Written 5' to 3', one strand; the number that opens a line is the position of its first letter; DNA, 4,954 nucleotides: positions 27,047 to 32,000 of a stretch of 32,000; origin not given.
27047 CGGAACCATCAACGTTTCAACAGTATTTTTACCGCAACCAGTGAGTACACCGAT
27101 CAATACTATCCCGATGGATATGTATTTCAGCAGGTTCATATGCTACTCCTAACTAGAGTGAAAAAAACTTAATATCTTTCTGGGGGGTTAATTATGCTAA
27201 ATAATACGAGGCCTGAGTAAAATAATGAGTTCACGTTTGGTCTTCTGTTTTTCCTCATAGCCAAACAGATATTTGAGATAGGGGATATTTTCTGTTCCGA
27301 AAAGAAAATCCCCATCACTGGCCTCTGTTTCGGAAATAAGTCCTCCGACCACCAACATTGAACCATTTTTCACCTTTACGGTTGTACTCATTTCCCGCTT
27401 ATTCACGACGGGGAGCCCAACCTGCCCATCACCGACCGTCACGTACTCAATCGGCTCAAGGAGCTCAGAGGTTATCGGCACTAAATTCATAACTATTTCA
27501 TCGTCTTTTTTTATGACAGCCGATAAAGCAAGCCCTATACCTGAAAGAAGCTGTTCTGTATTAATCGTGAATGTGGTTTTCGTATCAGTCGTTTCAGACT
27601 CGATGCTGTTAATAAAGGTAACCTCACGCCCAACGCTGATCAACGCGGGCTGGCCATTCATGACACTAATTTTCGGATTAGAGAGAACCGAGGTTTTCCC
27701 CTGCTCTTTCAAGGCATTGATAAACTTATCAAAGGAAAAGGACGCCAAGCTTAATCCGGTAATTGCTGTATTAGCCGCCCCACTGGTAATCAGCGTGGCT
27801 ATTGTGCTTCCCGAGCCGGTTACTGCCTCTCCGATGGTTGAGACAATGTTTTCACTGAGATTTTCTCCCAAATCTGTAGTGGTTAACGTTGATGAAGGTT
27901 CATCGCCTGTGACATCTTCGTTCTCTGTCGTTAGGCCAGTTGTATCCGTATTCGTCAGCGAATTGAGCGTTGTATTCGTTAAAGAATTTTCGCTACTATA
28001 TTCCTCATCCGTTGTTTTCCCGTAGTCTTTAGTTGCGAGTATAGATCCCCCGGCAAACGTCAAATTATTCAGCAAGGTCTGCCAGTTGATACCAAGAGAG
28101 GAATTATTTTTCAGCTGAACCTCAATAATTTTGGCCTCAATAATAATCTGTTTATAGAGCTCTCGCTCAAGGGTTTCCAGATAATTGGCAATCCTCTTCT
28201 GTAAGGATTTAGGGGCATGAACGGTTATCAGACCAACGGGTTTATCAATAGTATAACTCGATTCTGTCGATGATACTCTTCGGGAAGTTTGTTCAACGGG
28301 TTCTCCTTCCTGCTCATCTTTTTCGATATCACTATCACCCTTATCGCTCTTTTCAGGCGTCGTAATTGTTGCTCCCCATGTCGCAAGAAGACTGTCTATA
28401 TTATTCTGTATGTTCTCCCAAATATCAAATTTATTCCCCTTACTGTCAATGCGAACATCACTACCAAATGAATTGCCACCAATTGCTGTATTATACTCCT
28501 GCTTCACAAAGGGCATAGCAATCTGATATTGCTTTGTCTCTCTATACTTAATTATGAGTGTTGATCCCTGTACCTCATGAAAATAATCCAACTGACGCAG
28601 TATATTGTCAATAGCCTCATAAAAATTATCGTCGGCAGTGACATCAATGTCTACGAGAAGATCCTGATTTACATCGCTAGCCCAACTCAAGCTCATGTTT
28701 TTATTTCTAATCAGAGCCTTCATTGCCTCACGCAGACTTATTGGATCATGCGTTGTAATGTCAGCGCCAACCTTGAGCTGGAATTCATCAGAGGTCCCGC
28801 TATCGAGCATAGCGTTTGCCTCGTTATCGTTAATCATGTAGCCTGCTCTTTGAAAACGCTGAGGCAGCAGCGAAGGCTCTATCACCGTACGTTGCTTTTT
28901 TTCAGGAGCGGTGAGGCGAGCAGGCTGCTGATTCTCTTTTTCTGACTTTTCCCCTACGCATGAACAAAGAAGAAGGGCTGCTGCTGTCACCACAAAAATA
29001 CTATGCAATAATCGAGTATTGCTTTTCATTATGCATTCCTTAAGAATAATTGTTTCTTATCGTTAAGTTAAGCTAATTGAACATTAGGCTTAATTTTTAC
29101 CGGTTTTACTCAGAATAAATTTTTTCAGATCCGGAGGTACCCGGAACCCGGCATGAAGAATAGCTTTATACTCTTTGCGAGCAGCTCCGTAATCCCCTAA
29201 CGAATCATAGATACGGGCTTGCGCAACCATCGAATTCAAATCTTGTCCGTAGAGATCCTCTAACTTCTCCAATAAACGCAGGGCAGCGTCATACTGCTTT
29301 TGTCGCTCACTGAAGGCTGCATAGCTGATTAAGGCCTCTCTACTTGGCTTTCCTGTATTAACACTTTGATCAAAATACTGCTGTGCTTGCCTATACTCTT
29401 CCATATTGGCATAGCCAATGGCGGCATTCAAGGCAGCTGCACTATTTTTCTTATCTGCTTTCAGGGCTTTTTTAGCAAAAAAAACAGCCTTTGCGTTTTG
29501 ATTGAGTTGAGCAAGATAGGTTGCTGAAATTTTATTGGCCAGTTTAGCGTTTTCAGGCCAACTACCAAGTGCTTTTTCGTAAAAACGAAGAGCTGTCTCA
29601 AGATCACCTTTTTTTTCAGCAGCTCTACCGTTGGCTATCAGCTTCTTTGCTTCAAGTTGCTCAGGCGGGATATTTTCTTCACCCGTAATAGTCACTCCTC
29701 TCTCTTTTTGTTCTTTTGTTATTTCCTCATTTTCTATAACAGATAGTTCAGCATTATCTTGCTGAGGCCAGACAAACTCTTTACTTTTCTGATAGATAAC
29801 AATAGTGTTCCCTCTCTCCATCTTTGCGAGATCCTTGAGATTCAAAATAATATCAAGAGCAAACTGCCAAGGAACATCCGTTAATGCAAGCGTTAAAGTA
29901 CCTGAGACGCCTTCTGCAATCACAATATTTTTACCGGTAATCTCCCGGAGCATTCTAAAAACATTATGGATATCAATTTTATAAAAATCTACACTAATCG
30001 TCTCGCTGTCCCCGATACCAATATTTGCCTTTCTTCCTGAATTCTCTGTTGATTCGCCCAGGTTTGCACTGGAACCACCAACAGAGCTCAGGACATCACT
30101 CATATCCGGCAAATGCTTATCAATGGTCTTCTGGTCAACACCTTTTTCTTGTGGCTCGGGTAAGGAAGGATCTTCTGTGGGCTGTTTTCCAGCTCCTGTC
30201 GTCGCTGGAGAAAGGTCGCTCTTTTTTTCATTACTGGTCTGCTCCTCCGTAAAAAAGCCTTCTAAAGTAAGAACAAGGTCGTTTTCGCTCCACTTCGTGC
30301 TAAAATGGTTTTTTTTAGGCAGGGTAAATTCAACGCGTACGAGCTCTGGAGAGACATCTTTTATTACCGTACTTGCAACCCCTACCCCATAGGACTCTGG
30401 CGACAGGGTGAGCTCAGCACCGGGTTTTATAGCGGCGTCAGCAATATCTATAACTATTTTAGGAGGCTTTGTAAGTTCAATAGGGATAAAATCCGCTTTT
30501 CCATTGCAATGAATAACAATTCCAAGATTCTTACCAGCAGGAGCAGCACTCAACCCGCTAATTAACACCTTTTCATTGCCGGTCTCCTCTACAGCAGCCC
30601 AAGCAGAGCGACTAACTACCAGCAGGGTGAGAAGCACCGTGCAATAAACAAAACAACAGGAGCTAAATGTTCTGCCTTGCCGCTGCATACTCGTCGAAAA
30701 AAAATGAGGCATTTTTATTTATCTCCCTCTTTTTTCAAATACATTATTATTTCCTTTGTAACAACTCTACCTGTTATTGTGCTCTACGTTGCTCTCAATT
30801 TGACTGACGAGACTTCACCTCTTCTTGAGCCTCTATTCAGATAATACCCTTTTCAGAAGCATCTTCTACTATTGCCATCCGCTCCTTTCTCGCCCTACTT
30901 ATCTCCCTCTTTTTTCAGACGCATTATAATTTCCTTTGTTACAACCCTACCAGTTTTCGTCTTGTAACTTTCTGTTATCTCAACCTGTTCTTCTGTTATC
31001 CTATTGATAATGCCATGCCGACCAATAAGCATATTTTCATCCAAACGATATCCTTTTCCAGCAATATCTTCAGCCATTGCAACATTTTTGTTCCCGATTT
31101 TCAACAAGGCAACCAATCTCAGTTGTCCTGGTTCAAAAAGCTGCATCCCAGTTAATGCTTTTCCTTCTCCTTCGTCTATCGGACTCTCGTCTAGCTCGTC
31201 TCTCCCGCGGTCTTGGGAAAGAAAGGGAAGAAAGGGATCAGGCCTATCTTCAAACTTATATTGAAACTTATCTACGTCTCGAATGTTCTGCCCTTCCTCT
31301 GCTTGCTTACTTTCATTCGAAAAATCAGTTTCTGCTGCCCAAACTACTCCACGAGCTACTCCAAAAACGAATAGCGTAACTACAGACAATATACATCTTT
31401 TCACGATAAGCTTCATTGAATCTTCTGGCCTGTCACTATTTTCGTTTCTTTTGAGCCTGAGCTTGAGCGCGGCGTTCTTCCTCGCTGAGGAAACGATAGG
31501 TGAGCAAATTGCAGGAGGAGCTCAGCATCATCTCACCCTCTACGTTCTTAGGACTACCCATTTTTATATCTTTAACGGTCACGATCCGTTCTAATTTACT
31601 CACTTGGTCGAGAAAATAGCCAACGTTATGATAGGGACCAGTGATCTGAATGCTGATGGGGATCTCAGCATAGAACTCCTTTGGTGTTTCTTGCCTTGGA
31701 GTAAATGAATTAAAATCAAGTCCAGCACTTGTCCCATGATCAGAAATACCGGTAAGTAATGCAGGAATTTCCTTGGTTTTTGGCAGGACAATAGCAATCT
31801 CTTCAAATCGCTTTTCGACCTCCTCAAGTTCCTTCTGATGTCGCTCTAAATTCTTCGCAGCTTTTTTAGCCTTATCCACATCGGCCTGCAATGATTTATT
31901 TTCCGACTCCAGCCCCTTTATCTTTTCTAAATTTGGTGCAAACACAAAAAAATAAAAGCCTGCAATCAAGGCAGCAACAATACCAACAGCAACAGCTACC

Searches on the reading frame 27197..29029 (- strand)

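Call 37: search_protein_families(library=pfam, proteins=[window:27197-29029:-], max_evalue=0.01)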
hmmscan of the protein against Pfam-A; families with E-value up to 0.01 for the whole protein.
window:27197-29029:- (610 aa): 2 families
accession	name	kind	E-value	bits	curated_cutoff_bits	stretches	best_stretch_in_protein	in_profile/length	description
PF00263.26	Secretin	-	2.9e-33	115.3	27.5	1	439-610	1-168/169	Bacterial type II and III secretion system protein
PF10671.14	TcpQ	-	0.0018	18.8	27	1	98-148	10-58/80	Toxin co-regulated pilus biosynthesis protein Q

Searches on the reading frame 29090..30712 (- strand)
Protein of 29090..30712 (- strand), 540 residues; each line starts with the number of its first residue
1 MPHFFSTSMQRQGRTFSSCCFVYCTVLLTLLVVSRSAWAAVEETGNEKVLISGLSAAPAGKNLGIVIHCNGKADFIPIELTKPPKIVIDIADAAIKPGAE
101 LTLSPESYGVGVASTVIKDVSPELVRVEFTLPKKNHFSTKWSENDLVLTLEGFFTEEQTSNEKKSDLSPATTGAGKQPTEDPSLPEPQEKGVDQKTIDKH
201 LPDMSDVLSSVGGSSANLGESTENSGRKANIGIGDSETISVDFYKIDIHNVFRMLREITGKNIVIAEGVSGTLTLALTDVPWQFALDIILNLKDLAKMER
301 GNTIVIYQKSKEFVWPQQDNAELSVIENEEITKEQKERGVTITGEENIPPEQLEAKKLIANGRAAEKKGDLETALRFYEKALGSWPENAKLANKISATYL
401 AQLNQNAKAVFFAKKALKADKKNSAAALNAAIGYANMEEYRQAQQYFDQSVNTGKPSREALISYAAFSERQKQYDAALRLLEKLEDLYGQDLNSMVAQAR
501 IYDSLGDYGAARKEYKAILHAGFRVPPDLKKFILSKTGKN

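Call 37: search_protein_families(library=pfam, proteins=[window:29090-30712:-], max_evalue=0.01)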
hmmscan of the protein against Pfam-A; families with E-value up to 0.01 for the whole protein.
window:29090-30712:- (540 aa): 15 families
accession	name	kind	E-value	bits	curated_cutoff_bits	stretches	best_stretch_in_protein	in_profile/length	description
PF14559.12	TPR_19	-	2.9e-10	40.7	25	1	471-521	4-54/68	Tetratricopeptide repeat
PF13428.12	TPR_14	-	8.8e-08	32.5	23.5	0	459-500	2-43/44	Tetratricopeptide repeat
PF13424.12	TPR_12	-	6.5e-07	29.9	30.1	0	460-516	5-69/77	Tetratricopeptide repeat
PF25062.1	ARM_TT21_N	-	1.3e-06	28.8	40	1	395-501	105-211/222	Tetratricopeptide repeat protein 21 N-terminal ARM repeat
PF07660.19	STN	-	2.6e-06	27.6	28.4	1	262-309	2-52/52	Secretin and TonB N terminus short domain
PF13176.12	TPR_7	-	2.8e-06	27.4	27.9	0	362-388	6-34/36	Tetratricopeptide repeat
PF13432.12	TPR_16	-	4.7e-06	27.4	32.7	0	360-422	2-63/65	Tetratricopeptide repeat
PF13181.12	TPR_8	-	5.3e-06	26.6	25.7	0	494-517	3-26/34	Tetratricopeptide repeat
PF07719.23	TPR_2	-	8.4e-06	26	27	0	358-382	4-28/34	Tetratricopeptide repeat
PF11741.13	AMIN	-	5.9e-05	23.5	20.5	1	60-149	8-100/101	AMIN domain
PF12895.13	ANAPC3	-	0.00018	22.2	27.2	1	404-483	3-81/82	Anaphase-promoting complex, cyclosome, subunit 3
PF13429.12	TPR_15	-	0.00025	21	26.2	1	354-480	145-270/280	Tetratricopeptide repeat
PF21305.2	type_II_gspD_N0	-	0.00029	21.1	27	1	242-276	2-36/71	GspD-like, N0 domain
PF23914.1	TPR_CcmH_CycH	-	0.0034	17.7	42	0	362-450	57-147/158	Cytochrome c-type biogenesis protein H TPR domain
PF23241.1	HAT_PRP39_C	-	0.0036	17.8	33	0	435-500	69-135/139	PRP39 C-terminal HAT repeat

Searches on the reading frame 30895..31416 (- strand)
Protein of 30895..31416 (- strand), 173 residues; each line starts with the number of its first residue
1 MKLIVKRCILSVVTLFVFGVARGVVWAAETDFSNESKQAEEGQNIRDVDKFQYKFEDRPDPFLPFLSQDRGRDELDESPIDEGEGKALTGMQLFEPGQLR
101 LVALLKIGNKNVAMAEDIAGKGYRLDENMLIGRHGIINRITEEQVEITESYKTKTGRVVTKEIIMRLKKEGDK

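Call 37: search_protein_families(library=pfam, proteins=[window:30895-31416:-], max_evalue=0.01)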
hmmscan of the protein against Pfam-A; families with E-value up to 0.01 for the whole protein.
window:30895-31416:- (173 aa): 1 family
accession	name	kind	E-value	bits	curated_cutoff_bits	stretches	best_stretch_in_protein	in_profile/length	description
PF04351.19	PilP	-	1.3e-08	35.4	25.6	1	34-166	12-145/146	Pilus assembly protein, PilP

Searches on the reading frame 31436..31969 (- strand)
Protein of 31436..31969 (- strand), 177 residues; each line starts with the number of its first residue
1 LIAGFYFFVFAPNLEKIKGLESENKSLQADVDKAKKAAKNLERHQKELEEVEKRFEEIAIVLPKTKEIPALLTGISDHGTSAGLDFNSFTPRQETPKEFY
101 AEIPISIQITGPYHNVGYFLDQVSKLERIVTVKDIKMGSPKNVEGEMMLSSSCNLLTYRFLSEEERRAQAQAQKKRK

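Call 37: search_protein_families(library=pfam, proteins=[window:31436-31969:-], max_evalue=0.01)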
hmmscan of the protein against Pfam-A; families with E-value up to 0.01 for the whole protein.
window:31436-31969:- (177 aa): 2 families
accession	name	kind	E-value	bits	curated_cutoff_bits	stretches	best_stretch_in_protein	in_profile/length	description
PF04350.18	PilO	-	2.7e-46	157.7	22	1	18-161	2-144/145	Pilus assembly protein, PilO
PF03908.18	Sec20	-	0.0067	16.8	27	0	20-68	10-58/92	Sec20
